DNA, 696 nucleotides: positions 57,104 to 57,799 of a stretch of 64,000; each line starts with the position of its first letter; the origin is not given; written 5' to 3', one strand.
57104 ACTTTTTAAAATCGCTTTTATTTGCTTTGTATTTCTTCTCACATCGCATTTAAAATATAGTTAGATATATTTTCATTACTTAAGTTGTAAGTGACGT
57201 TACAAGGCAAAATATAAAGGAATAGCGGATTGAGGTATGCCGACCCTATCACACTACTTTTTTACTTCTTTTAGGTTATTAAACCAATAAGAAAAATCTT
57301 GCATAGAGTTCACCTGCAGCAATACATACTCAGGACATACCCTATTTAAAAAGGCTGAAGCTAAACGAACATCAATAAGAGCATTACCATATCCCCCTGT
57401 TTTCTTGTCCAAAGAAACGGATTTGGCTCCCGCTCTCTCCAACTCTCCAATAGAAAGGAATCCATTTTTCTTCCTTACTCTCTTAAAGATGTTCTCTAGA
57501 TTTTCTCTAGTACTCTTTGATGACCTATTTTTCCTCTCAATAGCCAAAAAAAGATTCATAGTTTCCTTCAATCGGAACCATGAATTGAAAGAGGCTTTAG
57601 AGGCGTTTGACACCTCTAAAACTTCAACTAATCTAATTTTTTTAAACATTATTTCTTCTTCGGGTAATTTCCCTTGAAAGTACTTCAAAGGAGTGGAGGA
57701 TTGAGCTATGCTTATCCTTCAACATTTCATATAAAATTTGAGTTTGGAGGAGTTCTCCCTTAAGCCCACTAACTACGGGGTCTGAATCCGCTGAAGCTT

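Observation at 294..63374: Conserved 12-nt motif (gene-sense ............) 6-33 nt upstream of 14 start codons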

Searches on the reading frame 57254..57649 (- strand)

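Call 59: search_protein_families(library=ncbifam, max_evalue=0.1, proteins=[window:57254-57649:-])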
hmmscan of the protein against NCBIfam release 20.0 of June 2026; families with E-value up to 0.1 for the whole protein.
window:57254-57649:- (131 aa): 1 family
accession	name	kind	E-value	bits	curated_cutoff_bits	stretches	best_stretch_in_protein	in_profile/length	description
NF038285.1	deiodinase_rel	hypoth_equivalog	0.014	14.9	250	1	25-76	91-142/347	deiodinase family protein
